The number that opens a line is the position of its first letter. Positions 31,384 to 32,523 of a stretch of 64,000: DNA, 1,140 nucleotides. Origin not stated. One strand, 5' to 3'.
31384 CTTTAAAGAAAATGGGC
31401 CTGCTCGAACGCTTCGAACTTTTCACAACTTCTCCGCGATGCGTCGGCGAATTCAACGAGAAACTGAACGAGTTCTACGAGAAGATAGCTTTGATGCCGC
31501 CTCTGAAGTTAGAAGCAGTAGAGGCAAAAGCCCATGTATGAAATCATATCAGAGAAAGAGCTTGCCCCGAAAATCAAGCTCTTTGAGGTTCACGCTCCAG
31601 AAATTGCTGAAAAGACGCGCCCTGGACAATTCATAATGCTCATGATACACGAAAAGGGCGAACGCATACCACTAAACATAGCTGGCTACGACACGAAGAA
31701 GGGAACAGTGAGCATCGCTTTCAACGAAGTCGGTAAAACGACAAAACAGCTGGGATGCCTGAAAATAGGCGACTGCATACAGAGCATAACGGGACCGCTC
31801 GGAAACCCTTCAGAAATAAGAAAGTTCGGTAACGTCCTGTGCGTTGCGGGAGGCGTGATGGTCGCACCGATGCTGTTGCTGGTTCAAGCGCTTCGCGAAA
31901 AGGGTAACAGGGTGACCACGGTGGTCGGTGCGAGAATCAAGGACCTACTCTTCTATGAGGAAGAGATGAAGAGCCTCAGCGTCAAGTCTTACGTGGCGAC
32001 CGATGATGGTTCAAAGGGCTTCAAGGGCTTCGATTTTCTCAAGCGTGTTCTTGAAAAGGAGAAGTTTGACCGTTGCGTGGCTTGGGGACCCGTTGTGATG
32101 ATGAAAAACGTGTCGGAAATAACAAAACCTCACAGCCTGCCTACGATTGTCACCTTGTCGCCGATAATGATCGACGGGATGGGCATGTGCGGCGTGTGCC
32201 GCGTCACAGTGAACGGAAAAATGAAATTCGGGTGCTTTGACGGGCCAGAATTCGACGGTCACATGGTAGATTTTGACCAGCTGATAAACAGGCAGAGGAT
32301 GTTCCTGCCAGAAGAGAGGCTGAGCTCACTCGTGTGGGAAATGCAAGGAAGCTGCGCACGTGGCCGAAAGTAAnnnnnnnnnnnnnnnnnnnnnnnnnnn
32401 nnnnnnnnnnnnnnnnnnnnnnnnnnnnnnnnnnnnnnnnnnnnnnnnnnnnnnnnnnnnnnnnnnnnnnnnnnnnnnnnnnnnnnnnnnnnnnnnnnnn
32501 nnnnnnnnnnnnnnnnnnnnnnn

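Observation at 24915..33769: Hydrogenase-less Hdr/MvhD/Nfn redox island adjacent to the ETF/beta-oxidation cluster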

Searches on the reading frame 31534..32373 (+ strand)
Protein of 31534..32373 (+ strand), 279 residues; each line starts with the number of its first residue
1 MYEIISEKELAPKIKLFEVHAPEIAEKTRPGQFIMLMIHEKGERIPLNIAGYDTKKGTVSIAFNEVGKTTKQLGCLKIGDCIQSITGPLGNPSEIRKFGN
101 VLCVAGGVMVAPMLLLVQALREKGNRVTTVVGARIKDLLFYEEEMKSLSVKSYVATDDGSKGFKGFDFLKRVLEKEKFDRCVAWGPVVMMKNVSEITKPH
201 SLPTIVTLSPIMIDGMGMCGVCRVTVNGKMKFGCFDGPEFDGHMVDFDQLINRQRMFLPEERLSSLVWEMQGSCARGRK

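Call 3: search_protein_families(library=pfam, proteins=[window:31534-32373:+], max_evalue=0.001)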
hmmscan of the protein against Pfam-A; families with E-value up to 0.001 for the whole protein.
window:31534-32373:+ (279 aa): 2 families
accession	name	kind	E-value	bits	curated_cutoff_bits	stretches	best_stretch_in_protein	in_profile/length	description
PF10418.14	DHODB_Fe-S_bind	-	6.3e-11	42.3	23.9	1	211-246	3-41/41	Iron-sulfur cluster binding domain of dihydroorotate dehydrogenase B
PF00175.26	NAD_binding_1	-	0.00098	20.2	22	0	104-193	2-107/109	Oxidoreductase NAD-binding domain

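Call 16: search_solved_structures(query=window:31534-32373:+, max_evalue=0.00001)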
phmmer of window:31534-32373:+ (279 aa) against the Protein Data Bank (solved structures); distinct sequences matched with E-value up to 0.00001: 9.
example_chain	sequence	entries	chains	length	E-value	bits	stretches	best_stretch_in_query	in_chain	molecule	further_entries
5jca_S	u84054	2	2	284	9.6e-89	300.4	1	1-271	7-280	NADH-dependent Ferredoxin:NADP Oxidoreductase (NfnI) subunit beta | NADH-dependent Ferredoxin:NADP Oxidoreductase subunit beta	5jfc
4ylf_A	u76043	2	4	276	4.5e-75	255.5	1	3-264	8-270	Dihydroorotate dehydrogenase B (NAD(+)), electron transfer subunit homolog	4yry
5vj7_B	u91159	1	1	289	3.3e-51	177.3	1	1-264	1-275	Ferredoxin-NADP(+) reductase subunit alpha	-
9nez_C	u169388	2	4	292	8.4e-20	74.3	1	12-241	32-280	Sulfhydrogenase 1 subunit gamma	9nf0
5ksw_B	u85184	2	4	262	5.2e-17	65.1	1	2-243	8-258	Dihydroorotate dehydrogenase B (NAD(+)), electron transfer subunit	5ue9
1ep1_B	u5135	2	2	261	2.1e-16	63.1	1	2-243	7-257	DIHYDROOROTATE DEHYDROGENASE B (PYRK SUBUNIT)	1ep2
1ep3_B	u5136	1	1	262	2.1e-16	63.1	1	2-243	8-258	DIHYDROOROTATE DEHYDROGENASE B (PYRK SUBUNIT)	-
3lrx_A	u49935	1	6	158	9.6e-13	51.1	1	77-216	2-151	Putative hydrogenase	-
3lyu_A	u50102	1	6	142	1e-06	31.3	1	84-205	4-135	Putative hydrogenase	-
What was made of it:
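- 31534..32373 (+): nfnA (PyrK-like FAD/[2Fe-2S] small subunit). P. furiosus NfnI small subunit 5jca_S E 9.6e-89, call 16.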

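Call 47: search_protein_families(library=ncbifam, proteins=[window:31534-32373:+], max_evalue=0.00001)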
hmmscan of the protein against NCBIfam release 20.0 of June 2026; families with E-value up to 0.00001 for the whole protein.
window:31534-32373:+ (279 aa): 13 families
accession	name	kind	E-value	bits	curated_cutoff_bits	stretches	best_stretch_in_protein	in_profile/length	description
NF004862.0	PRK06222.1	subfamily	3.8e-109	364.5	220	1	1-270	1-273/281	sulfide/dihydroorotate dehydrogenase-like FAD/NAD-binding protein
NF009414.0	PRK12778.1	equivalog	7.3e-99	332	1103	1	1-264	1-267/752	bifunctional dihydroorotate dehydrogenase B NAD binding subunit/NADPH-dependent glutamate synthase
NF009413.0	PRK12775.1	equivalog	3.4e-78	263.5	1895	1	1-262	1-265/1006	putative trifunctional 2-polyprenylphenol hydroxylase/glutamate synthase subunit beta/ferritin domain-containing protein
NF009415.0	PRK12779.1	equivalog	3.6e-59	200.6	1519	1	3-264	652-937/944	putative bifunctional glutamate synthase subunit beta/2-polyprenylphenol hydroxylase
NF000796.0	PRK00054.1-1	equivalog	4.8e-42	143.9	224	1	3-245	7-235/254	dihydroorotate dehydrogenase electron transfer subunit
NF000798.0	PRK00054.1-3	equivalog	6.1e-37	127.6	219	1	3-245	9-242/244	dihydroorotate dehydrogenase electron transfer subunit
NF000799.0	PRK00054.1-4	equivalog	3.2e-32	111.6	314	1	4-241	9-252/258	dihydroorotate dehydrogenase electron transfer subunit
NF000797.0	PRK00054.1-2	equivalog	1.2e-26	93.6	270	1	3-241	18-261/267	dihydroorotate dehydrogenase electron transfer subunit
NF006220.0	PRK08345.1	subfamily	1.8e-21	76.6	395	1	3-241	14-283/294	cytochrome-c3 hydrogenase subunit gamma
NF040835.1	sulfhyd_HydG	equivalog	8.9e-19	67.8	650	1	13-241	33-280/292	NADPH-dependent hydrogenase/sulfhydrogenase 1 subunit gamma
NF040830.1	sulfhyd_ShyC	equivalog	2.4e-15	56.5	600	1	4-145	11-158/288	NAD(P)-dependent hydrogenase/sulfhydrogenase 2 subunit gamma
NF004470.0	PRK05802.1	equivalog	4.6e-15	55.4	313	1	3-229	69-308/330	sulfide/dihydroorotate dehydrogenase-like FAD/NAD-binding protein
TIGR02911.1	sulfite_red_B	equivalog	3.4e-11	42.8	288.6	1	26-241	29-252/261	anaerobic sulfite reductase subunit AsrB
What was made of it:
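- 31534..32373 (+): NCBIfam PRK06222 364 bits, above the 220 cutoff, call 47.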
